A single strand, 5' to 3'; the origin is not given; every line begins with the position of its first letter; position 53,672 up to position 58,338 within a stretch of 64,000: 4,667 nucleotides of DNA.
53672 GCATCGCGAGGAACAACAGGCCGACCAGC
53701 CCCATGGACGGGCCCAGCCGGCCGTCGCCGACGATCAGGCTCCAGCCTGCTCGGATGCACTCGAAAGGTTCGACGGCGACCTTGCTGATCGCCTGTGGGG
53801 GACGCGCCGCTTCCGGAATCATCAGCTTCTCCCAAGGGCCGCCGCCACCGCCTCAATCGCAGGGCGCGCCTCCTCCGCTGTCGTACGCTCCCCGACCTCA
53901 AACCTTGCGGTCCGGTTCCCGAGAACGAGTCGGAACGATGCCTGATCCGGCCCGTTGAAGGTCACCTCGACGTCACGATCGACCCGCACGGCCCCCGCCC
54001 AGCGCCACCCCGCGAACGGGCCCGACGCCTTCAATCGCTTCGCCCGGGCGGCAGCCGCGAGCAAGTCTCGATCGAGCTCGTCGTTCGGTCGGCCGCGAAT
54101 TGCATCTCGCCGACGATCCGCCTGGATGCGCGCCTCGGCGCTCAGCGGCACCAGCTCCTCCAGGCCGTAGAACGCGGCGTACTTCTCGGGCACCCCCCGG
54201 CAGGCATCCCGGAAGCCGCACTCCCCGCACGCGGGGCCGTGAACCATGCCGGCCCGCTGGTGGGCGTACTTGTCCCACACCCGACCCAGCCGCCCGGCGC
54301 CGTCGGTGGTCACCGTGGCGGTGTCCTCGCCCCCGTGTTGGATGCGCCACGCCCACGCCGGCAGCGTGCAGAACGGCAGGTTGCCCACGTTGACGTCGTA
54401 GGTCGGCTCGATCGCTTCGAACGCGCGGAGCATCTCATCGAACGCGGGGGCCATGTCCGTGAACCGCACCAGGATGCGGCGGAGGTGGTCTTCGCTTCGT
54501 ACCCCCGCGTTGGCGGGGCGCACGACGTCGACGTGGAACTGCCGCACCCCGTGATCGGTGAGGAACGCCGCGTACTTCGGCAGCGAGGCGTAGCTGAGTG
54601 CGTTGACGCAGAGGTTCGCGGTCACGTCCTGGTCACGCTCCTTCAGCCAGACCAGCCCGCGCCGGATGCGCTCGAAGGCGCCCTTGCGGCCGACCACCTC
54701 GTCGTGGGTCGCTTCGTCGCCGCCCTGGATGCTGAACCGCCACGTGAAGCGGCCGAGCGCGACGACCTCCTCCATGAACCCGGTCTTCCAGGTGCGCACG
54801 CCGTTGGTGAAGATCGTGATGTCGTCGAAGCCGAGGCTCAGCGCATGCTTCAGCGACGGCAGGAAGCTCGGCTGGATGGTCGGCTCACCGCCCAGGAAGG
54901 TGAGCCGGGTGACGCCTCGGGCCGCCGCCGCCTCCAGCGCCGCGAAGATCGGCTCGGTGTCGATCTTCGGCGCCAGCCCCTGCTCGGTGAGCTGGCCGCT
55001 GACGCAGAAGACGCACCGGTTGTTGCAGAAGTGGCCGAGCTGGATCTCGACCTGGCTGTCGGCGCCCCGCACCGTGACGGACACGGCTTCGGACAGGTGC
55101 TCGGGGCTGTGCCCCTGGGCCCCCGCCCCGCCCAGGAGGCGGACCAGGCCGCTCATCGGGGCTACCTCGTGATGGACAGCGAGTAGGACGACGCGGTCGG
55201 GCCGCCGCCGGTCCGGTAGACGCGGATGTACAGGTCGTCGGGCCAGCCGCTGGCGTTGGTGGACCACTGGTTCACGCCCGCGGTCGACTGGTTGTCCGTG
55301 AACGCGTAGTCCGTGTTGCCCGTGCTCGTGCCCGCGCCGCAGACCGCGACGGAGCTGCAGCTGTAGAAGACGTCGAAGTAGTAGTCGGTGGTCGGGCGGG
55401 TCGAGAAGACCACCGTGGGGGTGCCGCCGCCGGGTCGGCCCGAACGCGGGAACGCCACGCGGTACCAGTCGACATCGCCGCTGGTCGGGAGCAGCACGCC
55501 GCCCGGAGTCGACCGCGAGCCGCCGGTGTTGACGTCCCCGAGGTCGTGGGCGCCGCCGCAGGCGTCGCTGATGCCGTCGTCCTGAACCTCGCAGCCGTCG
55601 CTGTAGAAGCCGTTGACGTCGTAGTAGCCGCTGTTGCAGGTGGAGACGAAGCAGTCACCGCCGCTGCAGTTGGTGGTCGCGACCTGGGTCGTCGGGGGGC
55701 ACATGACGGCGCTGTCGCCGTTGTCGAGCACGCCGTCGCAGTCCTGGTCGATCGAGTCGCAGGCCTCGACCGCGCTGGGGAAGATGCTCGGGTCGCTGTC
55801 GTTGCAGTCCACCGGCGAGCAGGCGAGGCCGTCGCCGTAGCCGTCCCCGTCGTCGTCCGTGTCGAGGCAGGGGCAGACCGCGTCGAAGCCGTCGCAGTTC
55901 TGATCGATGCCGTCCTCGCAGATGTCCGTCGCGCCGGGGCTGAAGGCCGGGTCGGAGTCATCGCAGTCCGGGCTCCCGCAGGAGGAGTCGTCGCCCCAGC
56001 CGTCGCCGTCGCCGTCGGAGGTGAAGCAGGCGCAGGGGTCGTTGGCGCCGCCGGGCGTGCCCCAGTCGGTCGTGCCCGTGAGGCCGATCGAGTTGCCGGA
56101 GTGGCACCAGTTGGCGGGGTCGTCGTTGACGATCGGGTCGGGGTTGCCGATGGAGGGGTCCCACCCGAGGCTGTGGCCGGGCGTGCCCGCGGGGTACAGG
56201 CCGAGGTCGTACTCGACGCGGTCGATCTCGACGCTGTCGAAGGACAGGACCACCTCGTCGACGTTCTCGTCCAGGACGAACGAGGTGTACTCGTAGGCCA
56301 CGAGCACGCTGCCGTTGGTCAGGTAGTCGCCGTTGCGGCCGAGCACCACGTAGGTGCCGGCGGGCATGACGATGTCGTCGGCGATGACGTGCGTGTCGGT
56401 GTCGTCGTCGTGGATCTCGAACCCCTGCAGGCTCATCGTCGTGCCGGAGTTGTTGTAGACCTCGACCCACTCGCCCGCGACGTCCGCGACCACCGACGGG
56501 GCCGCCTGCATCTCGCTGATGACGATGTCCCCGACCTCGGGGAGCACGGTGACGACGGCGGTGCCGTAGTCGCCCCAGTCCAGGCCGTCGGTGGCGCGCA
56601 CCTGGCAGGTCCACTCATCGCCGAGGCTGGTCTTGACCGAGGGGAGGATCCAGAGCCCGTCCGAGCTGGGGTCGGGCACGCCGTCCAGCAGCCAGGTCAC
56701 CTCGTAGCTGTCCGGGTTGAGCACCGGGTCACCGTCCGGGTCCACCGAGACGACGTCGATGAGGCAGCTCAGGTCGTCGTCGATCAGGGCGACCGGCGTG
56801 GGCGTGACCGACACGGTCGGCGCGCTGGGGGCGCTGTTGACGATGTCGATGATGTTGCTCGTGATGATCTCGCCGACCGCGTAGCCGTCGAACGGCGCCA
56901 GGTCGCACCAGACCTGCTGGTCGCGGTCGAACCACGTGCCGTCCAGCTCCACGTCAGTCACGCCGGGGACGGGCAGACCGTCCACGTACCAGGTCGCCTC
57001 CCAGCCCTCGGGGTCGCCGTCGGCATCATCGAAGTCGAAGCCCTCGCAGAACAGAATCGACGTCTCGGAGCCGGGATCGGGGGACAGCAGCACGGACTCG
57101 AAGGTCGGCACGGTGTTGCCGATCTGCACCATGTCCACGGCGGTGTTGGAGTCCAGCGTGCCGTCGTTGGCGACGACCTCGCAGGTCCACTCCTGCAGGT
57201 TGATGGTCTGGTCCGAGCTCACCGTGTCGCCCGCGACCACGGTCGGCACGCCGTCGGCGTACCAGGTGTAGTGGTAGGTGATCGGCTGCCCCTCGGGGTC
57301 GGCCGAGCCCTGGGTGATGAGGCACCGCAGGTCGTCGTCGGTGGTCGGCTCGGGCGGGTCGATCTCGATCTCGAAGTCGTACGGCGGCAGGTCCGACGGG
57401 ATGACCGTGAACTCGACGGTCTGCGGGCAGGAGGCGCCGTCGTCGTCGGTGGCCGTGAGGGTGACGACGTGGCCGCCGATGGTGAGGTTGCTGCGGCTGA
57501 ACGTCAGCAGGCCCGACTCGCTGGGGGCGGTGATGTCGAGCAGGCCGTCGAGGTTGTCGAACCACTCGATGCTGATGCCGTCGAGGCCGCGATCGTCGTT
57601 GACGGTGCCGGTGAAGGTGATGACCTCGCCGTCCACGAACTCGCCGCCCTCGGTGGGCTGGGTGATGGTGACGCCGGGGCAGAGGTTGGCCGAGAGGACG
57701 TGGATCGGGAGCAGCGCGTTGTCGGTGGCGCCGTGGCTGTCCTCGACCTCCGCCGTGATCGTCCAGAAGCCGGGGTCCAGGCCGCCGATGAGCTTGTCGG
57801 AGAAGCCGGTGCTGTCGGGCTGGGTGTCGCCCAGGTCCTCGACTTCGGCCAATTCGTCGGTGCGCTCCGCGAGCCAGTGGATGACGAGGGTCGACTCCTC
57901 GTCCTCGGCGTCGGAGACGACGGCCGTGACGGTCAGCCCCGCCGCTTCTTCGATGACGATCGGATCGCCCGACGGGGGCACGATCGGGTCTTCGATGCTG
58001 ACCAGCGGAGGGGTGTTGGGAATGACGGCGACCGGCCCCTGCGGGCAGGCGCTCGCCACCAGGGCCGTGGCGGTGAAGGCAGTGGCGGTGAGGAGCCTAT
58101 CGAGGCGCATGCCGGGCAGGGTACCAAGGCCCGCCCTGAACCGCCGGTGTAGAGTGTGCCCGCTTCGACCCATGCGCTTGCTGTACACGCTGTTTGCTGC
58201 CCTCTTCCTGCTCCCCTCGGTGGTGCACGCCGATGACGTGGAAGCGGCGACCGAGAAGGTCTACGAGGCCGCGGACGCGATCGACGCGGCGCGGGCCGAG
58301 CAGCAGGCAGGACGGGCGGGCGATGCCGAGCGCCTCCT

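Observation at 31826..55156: Seven radical-SAM-family genes within 25 kb, five from one paralogous subfamily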

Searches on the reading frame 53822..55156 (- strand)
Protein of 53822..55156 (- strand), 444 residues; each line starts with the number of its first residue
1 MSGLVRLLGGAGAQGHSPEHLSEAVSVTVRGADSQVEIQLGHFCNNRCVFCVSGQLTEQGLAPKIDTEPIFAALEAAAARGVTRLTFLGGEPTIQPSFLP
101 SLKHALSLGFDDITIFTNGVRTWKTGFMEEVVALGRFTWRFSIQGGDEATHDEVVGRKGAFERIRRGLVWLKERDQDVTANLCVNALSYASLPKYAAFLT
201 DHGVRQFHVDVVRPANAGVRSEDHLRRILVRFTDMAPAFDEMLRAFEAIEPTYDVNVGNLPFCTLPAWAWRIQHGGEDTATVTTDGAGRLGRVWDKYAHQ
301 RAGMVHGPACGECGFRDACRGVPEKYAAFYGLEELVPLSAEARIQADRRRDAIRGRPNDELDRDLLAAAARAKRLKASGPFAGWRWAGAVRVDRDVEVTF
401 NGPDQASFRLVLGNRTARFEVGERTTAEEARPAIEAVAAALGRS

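Call 10: search_protein_families(library=ncbifam, proteins=[window:53822-55156:-], max_evalue=0.01)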
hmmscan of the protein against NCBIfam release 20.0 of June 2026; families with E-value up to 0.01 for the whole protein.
window:53822-55156:- (444 aa): 38 families (the best 25 are shown)
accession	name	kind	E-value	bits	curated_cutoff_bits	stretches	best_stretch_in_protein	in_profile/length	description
NF038332.1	rSAM_rare_HxsC4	exception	1.6e-24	86.7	500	1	25-265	5-244/335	radical SAM protein HxsC4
TIGR03977.1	rSAM_pair_HxsC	equivalog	1.7e-20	73.1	267.9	1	24-273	15-261/292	His-Xaa-Ser system radical SAM maturase HxsC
NF045574.1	sacti_mat_StsB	exception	1.5e-12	47.1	625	1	40-209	102-266/466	StsB family radical SAM/SPASM domain sactipeptide maturase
TIGR04403.1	rSAM_skfB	equivalog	2.2e-12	46.5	300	1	37-187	107-252/402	sporulation killing factor system radical SAM maturase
NF033640.1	N_Twi_rSAM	subfamily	2.1e-11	43.5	170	1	35-213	112-311/398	twitch domain-containing radical SAM protein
TIGR04051.1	rSAM_NirJ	equivalog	5.4e-11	42.1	515.45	1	42-222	10-186/354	heme d1 biosynthesis radical SAM protein NirJ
TIGR02109.1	PQQ_syn_pqqE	equivalog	4.2e-10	39.1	381.35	1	37-186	10-156/358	pyrroloquinoline quinone biosynthesis protein PqqE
TIGR04545.1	rSAM_ahbD_hemeb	equivalog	1e-09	38.3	500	1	40-221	6-184/339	heme b synthase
TIGR02668.1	moaA_archaeal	equivalog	5.4e-09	35.4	325.25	1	35-168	11-140/303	GTP 3',8-cyclase MoaA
TIGR04053.2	TIGR04053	equivalog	8.3e-09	35.1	395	1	64-210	37-184/366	TIGR04053 family radical SAM/SPASM domain-containing protein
TIGR04103.1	rSAM_nif11_3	equivalog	1.1e-08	34.1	725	1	42-218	13-184/412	nif11-class peptide radical SAM maturase 3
TIGR04466.1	rSAM_BlsE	equivalog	1.3e-08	34.6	400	1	38-212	7-175/327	cytosylglucuronate decarboxylase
TIGR03962.1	mycofact_rSAM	equivalog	1.3e-08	34.4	265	1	39-226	17-199/339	mycofactocin radical SAM maturase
NF001199.0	PRK00164.2-1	equivalog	1.6e-08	34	231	1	36-155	14-130/308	GTP 3',8-cyclase MoaA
TIGR04546.1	rSAM_ahbC_deAc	equivalog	2e-08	33.4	650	1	40-204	45-205/390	12,18-didecarboxysiroheme deacetylase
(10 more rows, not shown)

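Call 11: search_protein_families(library=pfam, proteins=[window:53822-55156:-], max_evalue=0.01)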
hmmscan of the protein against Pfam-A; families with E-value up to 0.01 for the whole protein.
window:53822-55156:- (444 aa): 2 families
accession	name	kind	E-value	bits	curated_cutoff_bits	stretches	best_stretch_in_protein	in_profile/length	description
PF04055.27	Radical_SAM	-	4.5e-19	69.7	29.5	1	39-182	2-148/166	Radical SAM superfamily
PF13353.11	Fer4_12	-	0.0022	18.8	22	1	43-115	14-86/137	4Fe-4S single cluster domain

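Call 45: find_related_loci(query=window:53822-55156:-, collection=metagenome_contigs, flank=10000)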
Query window:53822-55156:- (444 aa) in metagenome_contigs; peptide patterns used: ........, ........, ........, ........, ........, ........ (x = any residue, [..] = any of these).
160 stretches matched a pattern; 12 encode a relative of the query (tblastn E <= 1e-3); 12 distinct loci.
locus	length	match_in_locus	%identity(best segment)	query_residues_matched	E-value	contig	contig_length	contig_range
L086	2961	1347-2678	100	1-444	0e+0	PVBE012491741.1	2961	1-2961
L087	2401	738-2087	57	2-441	6e-179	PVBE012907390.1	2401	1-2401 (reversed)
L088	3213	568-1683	44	19-386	2e-99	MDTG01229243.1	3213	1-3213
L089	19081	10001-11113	45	15-396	5e-94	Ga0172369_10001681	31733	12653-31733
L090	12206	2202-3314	45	15-396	5e-94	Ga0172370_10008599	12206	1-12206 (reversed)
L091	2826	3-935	44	39-350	3e-92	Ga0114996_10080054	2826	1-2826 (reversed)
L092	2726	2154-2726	47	23-211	5e-56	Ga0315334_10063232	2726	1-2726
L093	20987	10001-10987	51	21-350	2e-103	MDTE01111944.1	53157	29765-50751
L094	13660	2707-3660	52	24-340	2e-90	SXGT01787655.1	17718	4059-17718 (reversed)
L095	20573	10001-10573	27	21-222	5e-11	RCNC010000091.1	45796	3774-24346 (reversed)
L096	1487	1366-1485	65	19-58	4e-11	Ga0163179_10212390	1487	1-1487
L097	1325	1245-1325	59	20-46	2e-5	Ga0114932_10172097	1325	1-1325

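Call 54: search_protein_families(library=padloc, proteins=[window:53822-55156:-], max_evalue=0.001)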
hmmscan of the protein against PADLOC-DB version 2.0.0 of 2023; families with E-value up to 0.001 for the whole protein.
window:53822-55156:- (444 aa): 3 families
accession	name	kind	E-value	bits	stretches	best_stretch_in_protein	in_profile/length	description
PDLC02903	pVip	-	2.1e-11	41.8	1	38-189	4-150/257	Viperins not associated with kinases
PDLC02904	pVip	-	1.7e-09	35.6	1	40-186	9-151/262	Viperins associated with kinases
PDLC02905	pVip-kinase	-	6.5e-06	23.7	1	35-124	183-274/474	Viperin-kinase fusion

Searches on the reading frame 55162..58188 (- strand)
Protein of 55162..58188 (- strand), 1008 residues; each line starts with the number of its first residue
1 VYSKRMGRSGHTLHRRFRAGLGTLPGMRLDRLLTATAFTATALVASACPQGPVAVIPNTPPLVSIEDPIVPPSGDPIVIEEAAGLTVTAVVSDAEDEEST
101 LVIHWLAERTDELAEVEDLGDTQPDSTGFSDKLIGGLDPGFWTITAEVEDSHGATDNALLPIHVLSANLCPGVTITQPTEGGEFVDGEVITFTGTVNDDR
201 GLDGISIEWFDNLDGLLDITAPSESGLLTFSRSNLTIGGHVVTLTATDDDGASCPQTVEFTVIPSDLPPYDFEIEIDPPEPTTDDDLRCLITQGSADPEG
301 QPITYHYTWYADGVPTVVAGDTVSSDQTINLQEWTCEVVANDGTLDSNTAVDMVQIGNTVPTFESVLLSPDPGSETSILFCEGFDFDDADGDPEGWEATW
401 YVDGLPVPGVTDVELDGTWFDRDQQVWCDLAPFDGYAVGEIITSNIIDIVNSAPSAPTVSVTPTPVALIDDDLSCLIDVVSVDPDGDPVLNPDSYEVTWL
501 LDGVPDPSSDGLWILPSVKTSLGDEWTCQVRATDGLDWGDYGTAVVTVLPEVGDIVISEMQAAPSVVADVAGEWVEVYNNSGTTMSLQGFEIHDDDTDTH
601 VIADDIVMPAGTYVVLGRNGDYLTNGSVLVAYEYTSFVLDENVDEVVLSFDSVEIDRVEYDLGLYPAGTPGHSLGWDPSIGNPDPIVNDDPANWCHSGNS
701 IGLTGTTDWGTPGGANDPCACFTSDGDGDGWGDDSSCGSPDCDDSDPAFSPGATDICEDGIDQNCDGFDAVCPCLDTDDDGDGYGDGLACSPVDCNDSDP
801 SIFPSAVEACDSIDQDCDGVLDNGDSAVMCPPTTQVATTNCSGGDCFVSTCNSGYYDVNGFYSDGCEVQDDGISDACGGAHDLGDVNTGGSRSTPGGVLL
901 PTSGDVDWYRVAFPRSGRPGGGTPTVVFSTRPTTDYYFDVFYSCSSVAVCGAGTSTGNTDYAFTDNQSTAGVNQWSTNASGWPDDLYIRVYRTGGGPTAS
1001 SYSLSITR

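Call 13: search_protein_families(library=pfam, proteins=[window:55162-58188:-], max_evalue=0.001)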
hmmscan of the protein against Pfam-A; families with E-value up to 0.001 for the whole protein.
window:55162-58188:- (1008 aa): 2 families
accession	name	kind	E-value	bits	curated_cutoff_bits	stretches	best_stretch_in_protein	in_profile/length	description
PF11617.13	Cu-binding_MopE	-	9.7e-21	74.1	27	2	741-768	1-27/30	Putative metal-binding motif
PF00932.25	LTD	-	1.5e-14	54.7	34.3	1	552-660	5-107/109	Lamin Tail Domain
